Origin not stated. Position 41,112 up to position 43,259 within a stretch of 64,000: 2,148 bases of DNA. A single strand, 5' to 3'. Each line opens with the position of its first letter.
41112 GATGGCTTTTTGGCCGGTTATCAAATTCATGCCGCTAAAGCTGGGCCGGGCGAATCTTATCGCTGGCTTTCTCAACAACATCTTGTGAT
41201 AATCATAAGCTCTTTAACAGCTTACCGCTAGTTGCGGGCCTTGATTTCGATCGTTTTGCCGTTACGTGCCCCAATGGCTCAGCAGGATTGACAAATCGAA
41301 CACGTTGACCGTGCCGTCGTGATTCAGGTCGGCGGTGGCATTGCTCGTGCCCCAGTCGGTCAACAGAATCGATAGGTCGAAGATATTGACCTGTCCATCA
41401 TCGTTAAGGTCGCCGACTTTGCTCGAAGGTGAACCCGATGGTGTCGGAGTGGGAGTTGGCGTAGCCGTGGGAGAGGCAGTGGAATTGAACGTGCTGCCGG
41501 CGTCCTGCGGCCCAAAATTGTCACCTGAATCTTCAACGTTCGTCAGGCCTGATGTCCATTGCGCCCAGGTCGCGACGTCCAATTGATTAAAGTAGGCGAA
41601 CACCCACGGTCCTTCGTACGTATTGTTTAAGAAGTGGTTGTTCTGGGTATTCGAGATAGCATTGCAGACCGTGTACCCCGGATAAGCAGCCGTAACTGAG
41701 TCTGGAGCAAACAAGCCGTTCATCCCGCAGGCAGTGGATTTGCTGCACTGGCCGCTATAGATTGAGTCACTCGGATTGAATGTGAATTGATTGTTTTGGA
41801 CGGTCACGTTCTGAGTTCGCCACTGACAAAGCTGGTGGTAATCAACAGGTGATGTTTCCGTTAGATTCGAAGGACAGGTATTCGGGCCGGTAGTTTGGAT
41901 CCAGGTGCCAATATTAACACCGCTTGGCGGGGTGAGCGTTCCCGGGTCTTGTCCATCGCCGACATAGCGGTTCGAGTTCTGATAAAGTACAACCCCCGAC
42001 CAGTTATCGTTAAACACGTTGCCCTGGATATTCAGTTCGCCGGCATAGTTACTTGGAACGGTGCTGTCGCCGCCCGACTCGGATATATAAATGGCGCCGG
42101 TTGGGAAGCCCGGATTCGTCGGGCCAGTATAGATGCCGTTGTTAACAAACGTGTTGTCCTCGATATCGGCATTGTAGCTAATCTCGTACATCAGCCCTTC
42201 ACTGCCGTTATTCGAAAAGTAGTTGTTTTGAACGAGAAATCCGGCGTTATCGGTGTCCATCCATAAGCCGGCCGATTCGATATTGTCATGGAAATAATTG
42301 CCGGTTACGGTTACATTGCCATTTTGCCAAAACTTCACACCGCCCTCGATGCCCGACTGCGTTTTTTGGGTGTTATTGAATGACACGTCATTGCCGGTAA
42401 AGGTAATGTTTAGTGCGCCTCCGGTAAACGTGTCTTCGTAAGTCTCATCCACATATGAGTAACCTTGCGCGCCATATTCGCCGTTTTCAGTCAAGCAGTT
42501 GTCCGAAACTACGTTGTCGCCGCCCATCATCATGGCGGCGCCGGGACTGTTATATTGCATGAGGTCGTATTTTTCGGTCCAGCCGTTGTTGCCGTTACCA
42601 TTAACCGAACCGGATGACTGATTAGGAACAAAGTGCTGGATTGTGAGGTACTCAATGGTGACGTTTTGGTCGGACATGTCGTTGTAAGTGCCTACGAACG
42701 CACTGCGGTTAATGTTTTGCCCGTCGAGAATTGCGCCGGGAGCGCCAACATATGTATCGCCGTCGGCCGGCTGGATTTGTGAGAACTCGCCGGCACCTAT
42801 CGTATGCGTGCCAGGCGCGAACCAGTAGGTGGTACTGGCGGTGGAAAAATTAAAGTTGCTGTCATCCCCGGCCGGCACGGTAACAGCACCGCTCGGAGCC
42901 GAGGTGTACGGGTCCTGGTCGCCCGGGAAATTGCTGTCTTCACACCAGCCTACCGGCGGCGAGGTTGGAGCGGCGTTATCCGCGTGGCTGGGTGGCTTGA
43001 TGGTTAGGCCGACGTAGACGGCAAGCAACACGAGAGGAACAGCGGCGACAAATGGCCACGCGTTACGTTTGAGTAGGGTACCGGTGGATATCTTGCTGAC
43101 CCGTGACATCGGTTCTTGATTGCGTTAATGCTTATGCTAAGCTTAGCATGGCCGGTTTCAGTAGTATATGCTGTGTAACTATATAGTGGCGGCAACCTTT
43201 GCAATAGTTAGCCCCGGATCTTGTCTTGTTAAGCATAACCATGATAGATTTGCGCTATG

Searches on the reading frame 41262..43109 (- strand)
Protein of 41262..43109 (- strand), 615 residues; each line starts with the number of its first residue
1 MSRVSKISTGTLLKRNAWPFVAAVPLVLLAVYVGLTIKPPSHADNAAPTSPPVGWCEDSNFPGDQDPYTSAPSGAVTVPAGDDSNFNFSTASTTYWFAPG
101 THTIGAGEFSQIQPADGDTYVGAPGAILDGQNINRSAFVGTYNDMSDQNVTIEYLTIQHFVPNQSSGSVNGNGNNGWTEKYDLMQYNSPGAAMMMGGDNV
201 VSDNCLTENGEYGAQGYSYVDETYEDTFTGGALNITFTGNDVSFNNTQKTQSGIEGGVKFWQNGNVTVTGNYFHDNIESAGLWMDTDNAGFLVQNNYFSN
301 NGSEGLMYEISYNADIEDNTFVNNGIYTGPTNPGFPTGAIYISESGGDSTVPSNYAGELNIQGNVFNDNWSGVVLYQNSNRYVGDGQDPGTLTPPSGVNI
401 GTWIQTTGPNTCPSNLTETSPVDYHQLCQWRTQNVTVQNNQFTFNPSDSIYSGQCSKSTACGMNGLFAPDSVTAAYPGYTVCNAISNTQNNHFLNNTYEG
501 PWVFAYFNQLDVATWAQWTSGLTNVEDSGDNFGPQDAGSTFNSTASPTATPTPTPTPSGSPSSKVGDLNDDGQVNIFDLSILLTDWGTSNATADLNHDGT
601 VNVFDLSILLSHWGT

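Call 3: search_protein_families(library=pfam, proteins=[window:41262-43109:-], max_evalue=1)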
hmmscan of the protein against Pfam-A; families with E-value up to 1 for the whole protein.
window:41262-43109:- (615 aa): 4 families
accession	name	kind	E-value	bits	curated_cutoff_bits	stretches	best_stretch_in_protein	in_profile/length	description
PF13229.12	Beta_helix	-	1.1e-12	48.3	25.9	2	233-354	55-156/158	Right handed beta helix region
PF05048.19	NosD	-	2.6e-07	30.7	23.6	1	234-325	48-130/212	Periplasmic copper-binding protein (NosD)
PF00404.24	Dockerin_1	-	3.9e-07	30.6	22.9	1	566-609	2-52/57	Dockerin type I domain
PF13202.12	EF-hand_5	-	0.68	10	25.9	0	593-606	8-21/25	EF hand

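Call 4: search_protein_families(library=ncbifam, proteins=[window:41262-43109:-], max_evalue=1)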
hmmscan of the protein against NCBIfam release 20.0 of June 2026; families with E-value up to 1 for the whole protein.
window:41262-43109:- (615 aa): 1 family
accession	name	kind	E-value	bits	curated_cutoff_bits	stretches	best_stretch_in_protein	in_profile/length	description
NF041540.1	dockerin_GC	domain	5.6e-06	26.7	29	1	567-613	11-63/67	GC-type dockerin domain-anchored protein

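Call 18: find_homologous_proteins(query=window:41262-43109:-)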
Query window:41262-43109:- (615 aa): 1145 proteins with E <= 0.001 among 8000 candidates; the best 120 are listed.
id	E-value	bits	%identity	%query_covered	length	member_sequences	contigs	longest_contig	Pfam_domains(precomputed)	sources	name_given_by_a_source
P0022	0.0e+0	1415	100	100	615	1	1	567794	PF13229.13,PF00404.25,PF05048.20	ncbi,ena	-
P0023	0.0e+0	1046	72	100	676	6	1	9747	PF13229.13,PF05048.20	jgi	jgi:hypothetical protein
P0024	0.0e+0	1023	76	87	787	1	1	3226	PF13229.13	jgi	jgi:hypothetical protein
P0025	2.2e-276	937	65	100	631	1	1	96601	PF13229.13,PF00404.25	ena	-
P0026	7.3e-268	909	67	98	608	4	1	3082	PF13229.13,PF00404.25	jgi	jgi:hypothetical protein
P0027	8.0e-253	859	70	89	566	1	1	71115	PF13229.13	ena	-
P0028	1.8e-252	858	69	90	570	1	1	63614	PF13229.13,PF05048.20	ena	-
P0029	5.3e-252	856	69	89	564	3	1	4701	PF13229.13,PF05048.20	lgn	-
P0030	9.7e-252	855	68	90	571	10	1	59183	PF13229.13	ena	-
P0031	3.1e-248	844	70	88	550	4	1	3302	PF13229.13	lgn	-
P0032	1.3e-246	838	69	87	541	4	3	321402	PF13229.13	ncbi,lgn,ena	-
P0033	1.3e-245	835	68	89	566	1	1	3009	PF13229.13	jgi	jgi:Right handed beta helix region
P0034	1.7e-245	835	72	85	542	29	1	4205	PF13229.13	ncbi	-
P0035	1.1e-244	832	68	88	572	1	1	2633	PF13229.13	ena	-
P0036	2.0e-243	828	67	90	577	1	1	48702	PF13229.13,PF05048.20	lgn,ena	-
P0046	1.1e-239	816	75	81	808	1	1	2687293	PF13229.13,PF05048.20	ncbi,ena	-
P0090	1.7e-230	785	67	87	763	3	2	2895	PF13229.13,PF00404.25,PF17957.8,PF00041.28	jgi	-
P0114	2.0e-224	765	65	88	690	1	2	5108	PF13229.13,PF17957.8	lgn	-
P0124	5.8e-220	750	63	90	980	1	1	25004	PF13229.13,PF17957.8,PF00041.28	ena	-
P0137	2.0e-211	722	65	81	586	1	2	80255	PF13229.13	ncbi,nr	ncbi:MAG TPA: right-handed parallel beta-helix repeat-containing protein [Candidatus Saccharimonadal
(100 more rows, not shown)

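Call 20: find_encoding_contigs(protein=P0022, flank=10000, max_places=3)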
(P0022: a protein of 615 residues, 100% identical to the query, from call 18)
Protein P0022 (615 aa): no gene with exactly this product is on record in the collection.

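Call 22: list_cluster_members(proteins=[P0022, P0137, P0046, P0032])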
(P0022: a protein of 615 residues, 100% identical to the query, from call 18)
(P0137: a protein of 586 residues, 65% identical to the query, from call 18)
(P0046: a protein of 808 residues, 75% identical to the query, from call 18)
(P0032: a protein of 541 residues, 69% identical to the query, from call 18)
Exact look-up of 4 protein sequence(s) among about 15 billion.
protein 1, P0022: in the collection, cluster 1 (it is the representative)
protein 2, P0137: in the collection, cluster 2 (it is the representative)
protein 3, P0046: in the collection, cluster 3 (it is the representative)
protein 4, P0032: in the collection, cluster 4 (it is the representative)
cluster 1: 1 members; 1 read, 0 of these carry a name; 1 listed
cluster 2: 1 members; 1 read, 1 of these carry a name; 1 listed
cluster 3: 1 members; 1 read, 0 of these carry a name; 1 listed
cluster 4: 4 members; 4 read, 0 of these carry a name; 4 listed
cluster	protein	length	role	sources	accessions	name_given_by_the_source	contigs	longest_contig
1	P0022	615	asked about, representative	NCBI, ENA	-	-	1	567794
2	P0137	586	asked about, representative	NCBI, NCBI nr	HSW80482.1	MAG TPA: right-handed parallel beta-helix repeat-containing protein [Candidatus ... | right-handed parallel beta-helix repeat-containing protein [Candidatus Saccharimonadales ...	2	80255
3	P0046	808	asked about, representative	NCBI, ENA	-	-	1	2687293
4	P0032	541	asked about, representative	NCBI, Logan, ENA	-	-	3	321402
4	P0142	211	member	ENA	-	-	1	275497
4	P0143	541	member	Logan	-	-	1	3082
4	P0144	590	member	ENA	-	-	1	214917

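Call 47: search_solved_structures(query=A4, max_evalue=10, show_alignments=1)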
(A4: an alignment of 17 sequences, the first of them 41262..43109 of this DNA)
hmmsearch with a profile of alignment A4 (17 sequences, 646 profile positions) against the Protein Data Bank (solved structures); distinct sequences matched with E-value up to 10: 20.
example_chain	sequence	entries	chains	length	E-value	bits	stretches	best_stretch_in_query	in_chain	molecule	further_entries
2b59_B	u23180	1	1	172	0.00017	23.5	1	542-645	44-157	Cellulosomal scaffolding protein A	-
3kcp_A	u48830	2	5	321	0.00067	21.5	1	543-645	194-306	Cellulosomal-scaffolding protein A | Cellulosome anchoring protein cohesin region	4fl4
5g5d_B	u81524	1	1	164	0.00086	21.2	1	542-645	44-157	CELLULOSOMAL-SCAFFOLDING PROTEIN A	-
2jnk_A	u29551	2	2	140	0.0019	20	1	559-638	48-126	Hyalurononglucosaminidase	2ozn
2y3n_B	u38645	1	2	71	0.0029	19.4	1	593-645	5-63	CELLULOSOMAL FAMILY-48 PROCESSIVE GLYCOSIDE HYDROLASE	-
4u3s_B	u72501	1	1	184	0.047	15.4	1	543-645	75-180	Cellulosomal scaffoldin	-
4fl4_A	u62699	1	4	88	0.072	14.8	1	590-640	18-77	Glycoside hydrolase family 9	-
4wi0_B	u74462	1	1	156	0.074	14.8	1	541-644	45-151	Cellulosomal scaffoldin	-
3vst_A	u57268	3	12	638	0.097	14.4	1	249-329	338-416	Xylosidase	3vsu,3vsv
1daq_A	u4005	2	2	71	0.14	13.8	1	593-640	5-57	ENDOGLUCANASE SS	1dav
2mte_A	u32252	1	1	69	0.15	13.7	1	594-640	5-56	Cellulose 1,4-beta-cellobiosidase (reducing end) CelS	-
2vn6_B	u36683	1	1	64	0.51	12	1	592-640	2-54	ENDOGLUCANASE A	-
8x39_A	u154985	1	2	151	0.59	11.8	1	592-639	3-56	Serine protease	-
8x3a_A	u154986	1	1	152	0.59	11.8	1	592-639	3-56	Serine protease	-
6kg9_A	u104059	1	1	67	0.75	11.4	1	592-642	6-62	And cellulose-binding endoglucanase family 9 CelL ortholog dockerin domain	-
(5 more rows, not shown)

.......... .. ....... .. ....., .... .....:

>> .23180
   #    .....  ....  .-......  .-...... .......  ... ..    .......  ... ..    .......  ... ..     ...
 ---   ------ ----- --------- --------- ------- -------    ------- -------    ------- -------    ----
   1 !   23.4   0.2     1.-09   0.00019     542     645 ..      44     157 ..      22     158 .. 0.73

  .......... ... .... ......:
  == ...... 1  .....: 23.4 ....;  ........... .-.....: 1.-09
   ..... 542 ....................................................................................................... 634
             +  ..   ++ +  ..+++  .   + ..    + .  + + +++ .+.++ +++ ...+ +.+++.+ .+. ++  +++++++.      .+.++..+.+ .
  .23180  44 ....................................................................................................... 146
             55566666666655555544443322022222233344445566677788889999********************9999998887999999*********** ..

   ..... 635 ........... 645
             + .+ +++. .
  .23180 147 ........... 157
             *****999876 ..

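Call 49: find_encoding_contigs(protein=P0025, flank=10000, max_places=3)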
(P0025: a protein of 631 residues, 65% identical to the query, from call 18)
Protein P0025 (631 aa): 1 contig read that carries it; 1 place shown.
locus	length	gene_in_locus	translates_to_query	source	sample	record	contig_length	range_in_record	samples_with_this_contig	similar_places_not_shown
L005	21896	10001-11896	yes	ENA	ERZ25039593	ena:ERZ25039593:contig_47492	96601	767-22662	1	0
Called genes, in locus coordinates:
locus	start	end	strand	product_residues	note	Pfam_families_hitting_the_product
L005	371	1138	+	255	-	-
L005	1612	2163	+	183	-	-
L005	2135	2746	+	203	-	PF00654:Voltage_CLC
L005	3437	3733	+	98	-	PF01548:DEDD_Tnp_IS110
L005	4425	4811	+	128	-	PF00293:NUDIX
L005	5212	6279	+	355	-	PF01609:DDE_Tnp_1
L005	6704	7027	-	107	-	-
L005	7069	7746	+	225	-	-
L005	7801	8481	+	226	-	-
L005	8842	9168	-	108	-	-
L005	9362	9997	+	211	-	-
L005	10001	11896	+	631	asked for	PF13229:Beta_helix, PF00404:Dockerin_1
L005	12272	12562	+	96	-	PF00583:Acetyltransf_1, PF13508:Acetyltransf_7, PF13673:Acetyltransf_10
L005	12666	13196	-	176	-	-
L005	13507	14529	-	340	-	-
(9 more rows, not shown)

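Call 50: find_encoding_contigs(protein=P0023, flank=10000, max_places=3)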
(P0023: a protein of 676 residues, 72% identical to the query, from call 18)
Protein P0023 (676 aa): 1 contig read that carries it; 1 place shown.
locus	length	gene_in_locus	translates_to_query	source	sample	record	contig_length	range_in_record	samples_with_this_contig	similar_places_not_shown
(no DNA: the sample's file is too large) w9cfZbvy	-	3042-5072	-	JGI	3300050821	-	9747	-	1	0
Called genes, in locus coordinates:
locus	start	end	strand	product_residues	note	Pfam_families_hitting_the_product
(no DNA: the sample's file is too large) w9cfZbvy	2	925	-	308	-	?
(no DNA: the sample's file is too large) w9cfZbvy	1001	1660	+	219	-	PF00702:Hydrolase, PF12710:HAD (weak), PF13419:HAD_2, PF13242:Hydrolase_like (faint)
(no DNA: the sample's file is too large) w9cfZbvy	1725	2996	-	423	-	PF00041:fn3 (weak), PF13620:CarboxypepD_reg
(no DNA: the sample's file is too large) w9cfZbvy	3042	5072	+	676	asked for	PF05048:NosD (weak), PF13229:Beta_helix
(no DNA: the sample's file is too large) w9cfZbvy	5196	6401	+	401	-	PF06441:EHN, PF00561:Abhydrolase_1 (weak)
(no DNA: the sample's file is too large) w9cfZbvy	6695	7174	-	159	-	-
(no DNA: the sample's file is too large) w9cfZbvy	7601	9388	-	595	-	PF00664:ABC_membrane (weak), PF02463:SMC_N (faint), PF00005:ABC_tran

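Call 64: search_protein_families(library=phrogs, proteins=[window:41262-43109:-], max_evalue=0.01)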
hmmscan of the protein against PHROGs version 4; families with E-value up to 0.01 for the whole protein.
window:41262-43109:- (615 aa): 0 families

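Call 73: find_encoding_contigs(protein=P0032, flank=10000, max_places=2)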
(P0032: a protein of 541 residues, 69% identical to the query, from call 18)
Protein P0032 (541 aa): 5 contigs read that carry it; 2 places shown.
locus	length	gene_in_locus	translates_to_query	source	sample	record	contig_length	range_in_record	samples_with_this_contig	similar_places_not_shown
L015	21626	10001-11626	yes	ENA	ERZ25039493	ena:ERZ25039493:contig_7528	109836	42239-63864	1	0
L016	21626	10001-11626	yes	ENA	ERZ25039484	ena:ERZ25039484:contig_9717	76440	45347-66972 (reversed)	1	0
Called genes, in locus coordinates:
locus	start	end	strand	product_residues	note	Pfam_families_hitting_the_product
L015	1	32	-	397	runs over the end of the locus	PF13439:Glyco_transf_4, PF13579:Glyco_trans_4_4, PF20706:GT4-conflict, PF00534:Glycos_transf_1, PF13692:Glyco_trans_1_4, PF13524:Glyco_trans_1_2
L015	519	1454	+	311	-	PF00535:Glycos_transf_2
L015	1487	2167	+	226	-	PF13489:Methyltransf_23, PF08241:Methyltransf_11 (weak), PF08242:Methyltransf_12 (faint), PF13847:Methyltransf_31 (faint)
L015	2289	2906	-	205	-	-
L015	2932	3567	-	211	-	PF04230:PS_pyruv_trans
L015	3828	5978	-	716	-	PF16889:Hepar_II_III_N, PF07940:Hepar_II_III_C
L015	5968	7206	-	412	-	PF13439:Glyco_transf_4, PF13579:Glyco_trans_4_4, PF00534:Glycos_transf_1, PF13692:Glyco_trans_1_4, PF13524:Glyco_trans_1_2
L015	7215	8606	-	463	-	PF13727:CoA_binding_3 (weak), PF02397:Bac_transf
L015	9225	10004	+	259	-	PF01569:PAP2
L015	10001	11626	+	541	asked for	PF13229:Beta_helix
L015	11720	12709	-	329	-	PF00288:GHMP_kinases_N, PF08544:GHMP_kinases_C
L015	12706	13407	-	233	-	PF00483:NTP_transferase, PF12804:NTP_transf_3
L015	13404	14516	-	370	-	PF01073:3Beta_HSD, PF01370:Epimerase, PF02719:Polysacc_synt_2 (weak), PF04321:RmlD_sub_bind (faint), PF16363:GDP_Man_Dehyd, PF07993:NAD_binding_4, PF01370:Epimerase, PF16363:GDP_Man_Dehyd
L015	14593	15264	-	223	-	PF13580:SIS_2, PF01380:SIS (weak)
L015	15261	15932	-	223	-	PF00702:Hydrolase (faint), PF13242:Hydrolase_like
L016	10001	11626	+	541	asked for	PF13229:Beta_helix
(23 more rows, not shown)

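Call 74: find_encoding_contigs(protein=P0046, flank=10000, max_places=1)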
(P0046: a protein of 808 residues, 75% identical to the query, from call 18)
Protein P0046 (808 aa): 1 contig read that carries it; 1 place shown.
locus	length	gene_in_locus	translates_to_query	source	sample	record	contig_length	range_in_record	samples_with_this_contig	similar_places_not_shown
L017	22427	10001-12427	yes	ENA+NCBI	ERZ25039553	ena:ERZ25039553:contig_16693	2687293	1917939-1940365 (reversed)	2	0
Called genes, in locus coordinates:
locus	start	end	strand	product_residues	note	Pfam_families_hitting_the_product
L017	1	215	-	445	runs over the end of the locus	-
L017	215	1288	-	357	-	PF01073:3Beta_HSD, PF01370:Epimerase, PF04321:RmlD_sub_bind, PF13460:NAD_binding_10 (faint), PF16363:GDP_Man_Dehyd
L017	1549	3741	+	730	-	PF00107:ADH_zinc_N, PF01408:GFO_IDH_MocA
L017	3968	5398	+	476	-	-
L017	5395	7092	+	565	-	-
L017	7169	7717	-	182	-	PF00908:dTDP_sugar_isom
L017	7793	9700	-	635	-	PF13522:GATase_6, PF13537:GATase_7, PF00733:Asn_synthase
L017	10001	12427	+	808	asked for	PF05048:NosD (faint), PF13229:Beta_helix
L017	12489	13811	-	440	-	PF02558:ApbA (weak), PF03446:NAD_binding_2 (faint), PF03721:UDPG_MGDP_dh_N, PF00984:UDPG_MGDP_dh, PF03720:UDPG_MGDP_dh_C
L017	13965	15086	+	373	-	PF03816:LytR_cpsA_psr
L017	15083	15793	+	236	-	PF01569:PAP2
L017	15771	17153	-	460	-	PF01595:CNNM, PF00571:CBS (weak), PF03471:CorC_HlyC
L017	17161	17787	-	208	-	PF02130:YbeY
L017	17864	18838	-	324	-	PF02562:PhoH, PF13245:AAA_19, PF13604:AAA_30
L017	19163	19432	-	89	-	PF01230:HIT, PF11969:DcpS_C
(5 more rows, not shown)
